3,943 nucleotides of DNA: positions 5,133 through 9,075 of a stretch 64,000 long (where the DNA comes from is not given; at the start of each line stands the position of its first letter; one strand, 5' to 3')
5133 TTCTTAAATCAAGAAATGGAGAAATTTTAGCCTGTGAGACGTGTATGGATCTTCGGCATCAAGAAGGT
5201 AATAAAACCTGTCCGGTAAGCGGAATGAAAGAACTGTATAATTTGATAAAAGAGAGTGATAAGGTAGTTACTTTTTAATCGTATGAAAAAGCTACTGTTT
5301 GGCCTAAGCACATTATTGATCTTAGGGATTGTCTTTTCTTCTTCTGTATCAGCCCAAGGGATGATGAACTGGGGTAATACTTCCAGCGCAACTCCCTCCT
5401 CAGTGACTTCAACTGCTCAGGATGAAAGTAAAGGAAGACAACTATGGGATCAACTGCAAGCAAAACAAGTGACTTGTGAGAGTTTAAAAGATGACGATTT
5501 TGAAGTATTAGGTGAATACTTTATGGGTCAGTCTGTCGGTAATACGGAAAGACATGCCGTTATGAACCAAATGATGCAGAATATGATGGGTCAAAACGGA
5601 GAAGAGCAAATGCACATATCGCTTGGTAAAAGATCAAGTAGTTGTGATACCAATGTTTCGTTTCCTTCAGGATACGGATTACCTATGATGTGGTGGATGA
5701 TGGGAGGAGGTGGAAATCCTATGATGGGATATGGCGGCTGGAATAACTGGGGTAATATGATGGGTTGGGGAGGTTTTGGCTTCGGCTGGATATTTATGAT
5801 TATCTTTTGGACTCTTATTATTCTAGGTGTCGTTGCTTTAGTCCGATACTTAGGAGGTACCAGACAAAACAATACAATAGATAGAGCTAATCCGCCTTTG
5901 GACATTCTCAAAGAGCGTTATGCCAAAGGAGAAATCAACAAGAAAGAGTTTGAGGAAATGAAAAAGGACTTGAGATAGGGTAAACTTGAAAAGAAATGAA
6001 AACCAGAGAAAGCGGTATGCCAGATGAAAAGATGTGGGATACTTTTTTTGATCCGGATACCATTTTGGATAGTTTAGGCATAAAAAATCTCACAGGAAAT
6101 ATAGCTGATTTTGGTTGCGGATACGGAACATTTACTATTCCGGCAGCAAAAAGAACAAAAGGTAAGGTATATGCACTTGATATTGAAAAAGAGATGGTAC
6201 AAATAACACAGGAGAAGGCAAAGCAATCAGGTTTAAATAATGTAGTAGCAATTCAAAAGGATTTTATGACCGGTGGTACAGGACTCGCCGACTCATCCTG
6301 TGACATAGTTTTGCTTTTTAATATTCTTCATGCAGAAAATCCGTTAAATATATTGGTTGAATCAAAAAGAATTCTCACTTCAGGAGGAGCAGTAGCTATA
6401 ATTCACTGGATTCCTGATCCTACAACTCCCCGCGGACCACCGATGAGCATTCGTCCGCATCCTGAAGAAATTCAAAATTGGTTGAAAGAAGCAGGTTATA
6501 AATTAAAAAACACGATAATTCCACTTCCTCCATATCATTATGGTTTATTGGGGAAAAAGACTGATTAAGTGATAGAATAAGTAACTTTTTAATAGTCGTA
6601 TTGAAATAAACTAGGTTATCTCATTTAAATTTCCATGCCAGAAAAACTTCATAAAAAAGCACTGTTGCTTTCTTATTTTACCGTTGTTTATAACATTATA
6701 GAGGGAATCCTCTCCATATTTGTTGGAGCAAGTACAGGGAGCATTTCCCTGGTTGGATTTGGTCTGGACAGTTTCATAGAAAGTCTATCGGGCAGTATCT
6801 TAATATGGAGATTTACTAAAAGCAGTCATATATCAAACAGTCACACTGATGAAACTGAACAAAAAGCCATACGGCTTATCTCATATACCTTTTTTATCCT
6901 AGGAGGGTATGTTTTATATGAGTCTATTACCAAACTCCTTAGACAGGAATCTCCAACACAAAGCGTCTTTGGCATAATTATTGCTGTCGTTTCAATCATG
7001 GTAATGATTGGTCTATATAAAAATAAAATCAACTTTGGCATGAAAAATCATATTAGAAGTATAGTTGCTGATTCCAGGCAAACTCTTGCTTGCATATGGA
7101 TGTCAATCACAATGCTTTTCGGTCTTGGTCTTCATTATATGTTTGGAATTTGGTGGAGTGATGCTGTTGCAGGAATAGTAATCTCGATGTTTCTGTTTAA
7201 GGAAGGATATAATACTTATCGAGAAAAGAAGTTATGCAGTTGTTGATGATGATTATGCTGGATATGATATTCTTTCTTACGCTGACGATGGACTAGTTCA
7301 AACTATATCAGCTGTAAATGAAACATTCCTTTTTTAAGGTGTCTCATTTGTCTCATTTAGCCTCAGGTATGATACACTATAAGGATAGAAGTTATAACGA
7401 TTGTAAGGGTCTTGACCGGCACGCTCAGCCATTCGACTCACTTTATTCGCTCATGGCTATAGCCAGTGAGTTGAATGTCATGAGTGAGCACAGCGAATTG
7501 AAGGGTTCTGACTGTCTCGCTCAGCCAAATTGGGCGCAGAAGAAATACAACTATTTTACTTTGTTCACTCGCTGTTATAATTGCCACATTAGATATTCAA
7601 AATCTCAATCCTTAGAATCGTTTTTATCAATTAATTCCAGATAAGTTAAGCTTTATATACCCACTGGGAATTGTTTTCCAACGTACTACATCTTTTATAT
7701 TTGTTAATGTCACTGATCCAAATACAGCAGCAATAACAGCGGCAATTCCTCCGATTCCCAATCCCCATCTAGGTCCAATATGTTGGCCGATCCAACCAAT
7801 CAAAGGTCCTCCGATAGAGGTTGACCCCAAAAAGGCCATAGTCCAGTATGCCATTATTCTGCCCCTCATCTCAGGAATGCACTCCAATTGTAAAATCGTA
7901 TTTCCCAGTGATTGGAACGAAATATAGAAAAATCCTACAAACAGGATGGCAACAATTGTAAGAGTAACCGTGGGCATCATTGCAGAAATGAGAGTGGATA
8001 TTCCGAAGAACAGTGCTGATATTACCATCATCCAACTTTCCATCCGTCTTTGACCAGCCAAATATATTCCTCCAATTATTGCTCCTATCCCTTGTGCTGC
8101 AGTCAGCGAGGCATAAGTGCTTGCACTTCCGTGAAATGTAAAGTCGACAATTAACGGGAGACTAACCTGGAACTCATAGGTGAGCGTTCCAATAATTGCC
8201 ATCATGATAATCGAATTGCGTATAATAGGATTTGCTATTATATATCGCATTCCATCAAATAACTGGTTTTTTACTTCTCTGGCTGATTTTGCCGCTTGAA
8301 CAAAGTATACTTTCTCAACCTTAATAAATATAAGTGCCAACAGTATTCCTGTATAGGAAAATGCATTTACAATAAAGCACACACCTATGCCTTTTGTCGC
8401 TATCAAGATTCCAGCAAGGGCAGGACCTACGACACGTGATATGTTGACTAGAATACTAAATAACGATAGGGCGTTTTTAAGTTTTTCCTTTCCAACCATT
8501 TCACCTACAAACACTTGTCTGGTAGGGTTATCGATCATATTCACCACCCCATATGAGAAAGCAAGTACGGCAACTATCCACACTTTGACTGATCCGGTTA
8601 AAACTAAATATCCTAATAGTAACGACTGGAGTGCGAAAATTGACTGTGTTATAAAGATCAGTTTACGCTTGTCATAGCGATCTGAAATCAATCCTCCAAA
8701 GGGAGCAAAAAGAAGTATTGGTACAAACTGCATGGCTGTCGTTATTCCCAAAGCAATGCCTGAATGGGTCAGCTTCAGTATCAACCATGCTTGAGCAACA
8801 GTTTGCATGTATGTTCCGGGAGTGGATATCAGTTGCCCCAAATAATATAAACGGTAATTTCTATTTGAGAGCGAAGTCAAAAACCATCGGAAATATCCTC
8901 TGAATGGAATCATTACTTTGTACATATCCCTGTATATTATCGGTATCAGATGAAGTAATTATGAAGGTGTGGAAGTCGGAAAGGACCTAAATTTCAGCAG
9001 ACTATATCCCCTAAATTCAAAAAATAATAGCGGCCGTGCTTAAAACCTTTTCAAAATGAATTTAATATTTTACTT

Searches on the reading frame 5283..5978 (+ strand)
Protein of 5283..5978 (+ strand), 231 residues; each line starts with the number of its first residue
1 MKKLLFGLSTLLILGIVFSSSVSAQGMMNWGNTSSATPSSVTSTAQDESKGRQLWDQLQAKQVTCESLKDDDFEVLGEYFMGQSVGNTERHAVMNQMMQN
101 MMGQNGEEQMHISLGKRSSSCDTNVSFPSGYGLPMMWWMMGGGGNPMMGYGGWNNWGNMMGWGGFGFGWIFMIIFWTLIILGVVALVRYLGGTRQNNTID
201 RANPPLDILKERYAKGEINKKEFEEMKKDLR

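Call 5: search_protein_families(library=pfam, proteins=[window:5283-5978:+], max_evalue=0.01)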
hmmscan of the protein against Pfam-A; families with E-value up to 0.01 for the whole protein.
window:5283-5978:+ (231 aa): 1 family
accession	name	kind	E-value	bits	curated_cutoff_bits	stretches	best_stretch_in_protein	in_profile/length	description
PF09851.14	SHOCT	-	5.1e-09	36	27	1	205-230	2-27/28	Short C-terminal domain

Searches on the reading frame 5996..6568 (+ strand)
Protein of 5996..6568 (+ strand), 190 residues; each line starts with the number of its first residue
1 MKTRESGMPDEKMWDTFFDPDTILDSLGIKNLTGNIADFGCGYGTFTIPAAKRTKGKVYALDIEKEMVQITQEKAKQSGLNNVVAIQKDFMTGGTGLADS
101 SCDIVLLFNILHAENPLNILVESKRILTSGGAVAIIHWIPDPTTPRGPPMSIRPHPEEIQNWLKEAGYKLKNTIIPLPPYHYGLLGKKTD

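Call 5: search_protein_families(library=pfam, proteins=[window:5996-6568:+], max_evalue=0.01)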
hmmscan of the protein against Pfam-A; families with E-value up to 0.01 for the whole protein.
window:5996-6568:+ (190 aa): 17 families
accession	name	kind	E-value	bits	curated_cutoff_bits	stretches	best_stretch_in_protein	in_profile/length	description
PF13847.12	Methyltransf_31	-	6.2e-17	62.1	27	1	35-137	6-111/145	Methyltransferase domain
PF13649.12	Methyltransf_25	-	1.1e-15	58.5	27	1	36-131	1-97/97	Methyltransferase domain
PF08241.18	Methyltransf_11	-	3.4e-15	56.9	21.2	1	38-135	2-95/95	Methyltransferase domain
PF08242.18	Methyltransf_12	-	2.2e-10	41.5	30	1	38-132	2-97/98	Methyltransferase domain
PF05175.20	MTS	-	5e-10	39.7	23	1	31-136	30-139/170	Methyltransferase small domain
PF01209.24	Ubie_methyltran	-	4e-08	33.3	20.1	1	35-137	50-153/233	ubiE/COQ5 methyltransferase family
PF06325.19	PrmA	-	1.2e-07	32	22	1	34-133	163-256/296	Ribosomal protein L11 methyltransferase (PrmA)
PF13489.12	Methyltransf_23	-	1.9e-06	28.2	27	1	27-154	17-124/164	Methyltransferase domain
PF05148.21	Methyltransf_8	-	0.00011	22.6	27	1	21-135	61-156/219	Hypothetical methyltransferase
PF02390.23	Methyltransf_4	-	0.00012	22.1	24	1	36-91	5-61/173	Putative methyltransferase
PF02353.26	CMAS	-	0.00062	19.6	27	1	22-88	53-118/273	Mycolic acid cyclopropane synthetase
PF01728.25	FtsJ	-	0.0007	20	24.1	1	24-93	13-78/181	FtsJ-like methyltransferase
PF02475.24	TRM5-TYW2_MTfase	-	0.00075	19.9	28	1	37-92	41-98/164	TRM5/TYW2 methyltransferase domain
PF13679.12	Methyltransf_32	-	0.0011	19.3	27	1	30-89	23-87/143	Methyltransferase domain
PF05958.17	tRNA_U5-meth_tr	-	0.0021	17.6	23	1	30-86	199-254/357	tRNA (Uracil-5-)-methyltransferase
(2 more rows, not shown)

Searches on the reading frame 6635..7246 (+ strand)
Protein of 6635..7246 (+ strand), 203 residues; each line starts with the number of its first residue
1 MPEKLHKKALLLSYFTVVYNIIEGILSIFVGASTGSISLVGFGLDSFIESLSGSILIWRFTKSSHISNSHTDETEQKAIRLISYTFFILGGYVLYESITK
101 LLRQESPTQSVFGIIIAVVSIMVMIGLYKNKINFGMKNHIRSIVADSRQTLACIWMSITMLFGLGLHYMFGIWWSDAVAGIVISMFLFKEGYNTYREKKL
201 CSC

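Call 5: search_protein_families(library=pfam, proteins=[window:6635-7246:+], max_evalue=0.01)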
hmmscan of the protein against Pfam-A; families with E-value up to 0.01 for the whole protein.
window:6635-7246:+ (203 aa): 1 family
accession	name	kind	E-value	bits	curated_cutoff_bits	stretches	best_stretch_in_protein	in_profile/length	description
PF01545.26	Cation_efflux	-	3e-14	53.7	26.6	1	17-197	5-192/198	Cation efflux family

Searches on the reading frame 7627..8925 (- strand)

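Call 5: search_protein_families(library=pfam, proteins=[window:7627-8925:-], max_evalue=0.01)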
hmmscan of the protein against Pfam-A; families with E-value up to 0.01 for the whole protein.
window:7627-8925:- (432 aa): 2 families
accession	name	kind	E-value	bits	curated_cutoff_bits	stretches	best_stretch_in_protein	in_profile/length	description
PF05977.19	MFS_3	-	1.9e-55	188.7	27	1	18-403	6-390/524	Transmembrane secretion effector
PF07690.21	MFS_1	-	9.4e-33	114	33.4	2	28-286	2-259/347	Major Facilitator Superfamily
